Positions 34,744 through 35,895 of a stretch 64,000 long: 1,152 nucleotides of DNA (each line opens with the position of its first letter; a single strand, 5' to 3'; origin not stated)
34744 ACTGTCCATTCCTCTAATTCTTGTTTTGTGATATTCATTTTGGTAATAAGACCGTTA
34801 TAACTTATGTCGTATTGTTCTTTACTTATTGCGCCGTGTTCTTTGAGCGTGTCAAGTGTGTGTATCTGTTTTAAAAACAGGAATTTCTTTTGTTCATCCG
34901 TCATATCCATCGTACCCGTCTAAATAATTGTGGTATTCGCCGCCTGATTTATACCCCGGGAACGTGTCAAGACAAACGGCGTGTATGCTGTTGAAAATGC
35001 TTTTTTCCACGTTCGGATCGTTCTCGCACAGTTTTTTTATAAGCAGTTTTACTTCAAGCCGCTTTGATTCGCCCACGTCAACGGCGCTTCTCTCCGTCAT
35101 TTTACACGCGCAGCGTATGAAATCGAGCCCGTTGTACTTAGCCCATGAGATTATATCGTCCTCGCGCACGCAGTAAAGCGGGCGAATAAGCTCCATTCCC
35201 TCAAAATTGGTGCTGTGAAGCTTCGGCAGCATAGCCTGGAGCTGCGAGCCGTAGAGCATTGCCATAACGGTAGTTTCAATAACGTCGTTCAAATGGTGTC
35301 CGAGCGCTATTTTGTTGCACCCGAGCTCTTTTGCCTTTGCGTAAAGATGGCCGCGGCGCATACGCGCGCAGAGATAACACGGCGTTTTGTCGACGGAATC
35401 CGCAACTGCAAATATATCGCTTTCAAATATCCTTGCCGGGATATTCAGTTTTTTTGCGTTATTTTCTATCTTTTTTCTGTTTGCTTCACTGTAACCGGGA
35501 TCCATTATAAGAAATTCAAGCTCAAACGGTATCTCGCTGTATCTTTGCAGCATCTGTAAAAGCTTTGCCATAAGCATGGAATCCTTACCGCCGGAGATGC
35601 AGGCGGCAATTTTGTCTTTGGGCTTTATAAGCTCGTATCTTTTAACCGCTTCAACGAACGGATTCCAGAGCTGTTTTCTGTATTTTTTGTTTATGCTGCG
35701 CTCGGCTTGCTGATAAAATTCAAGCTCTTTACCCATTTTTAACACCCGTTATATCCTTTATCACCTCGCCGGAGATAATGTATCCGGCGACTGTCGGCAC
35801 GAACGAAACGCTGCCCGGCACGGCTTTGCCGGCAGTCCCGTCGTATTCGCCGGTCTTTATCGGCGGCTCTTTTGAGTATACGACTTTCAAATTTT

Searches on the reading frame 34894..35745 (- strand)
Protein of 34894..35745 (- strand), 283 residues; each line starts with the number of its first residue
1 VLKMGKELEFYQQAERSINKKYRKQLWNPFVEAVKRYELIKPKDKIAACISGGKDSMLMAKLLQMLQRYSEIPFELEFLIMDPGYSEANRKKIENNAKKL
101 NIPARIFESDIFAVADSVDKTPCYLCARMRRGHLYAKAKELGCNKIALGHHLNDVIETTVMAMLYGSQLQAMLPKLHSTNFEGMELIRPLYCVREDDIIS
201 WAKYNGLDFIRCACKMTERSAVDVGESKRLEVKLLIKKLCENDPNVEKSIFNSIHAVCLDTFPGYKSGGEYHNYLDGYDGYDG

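Call 5: search_protein_families(library=pfam, proteins=[window:34894-35745:-], max_evalue=0.1)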
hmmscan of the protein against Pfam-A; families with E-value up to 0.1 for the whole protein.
window:34894-35745:- (283 aa): 4 families
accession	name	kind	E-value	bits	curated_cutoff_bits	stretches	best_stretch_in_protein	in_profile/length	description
PF01171.26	ATP_bind_3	-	3.2e-19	69.8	27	1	46-210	2-164/182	PP-loop family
PF03054.22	tRNA_Me_trans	-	0.0059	16.7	20.6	1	45-155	2-131/202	tRNA methyl transferase HUP domain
PF24167.1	DUF7411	-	0.013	15.5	28.7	1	46-117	3-66/194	Family of unknown function (DUF7411)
PF02568.20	ThiI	-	0.017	15.2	20.5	0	45-203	5-157/197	Thiamine biosynthesis protein (ThiI)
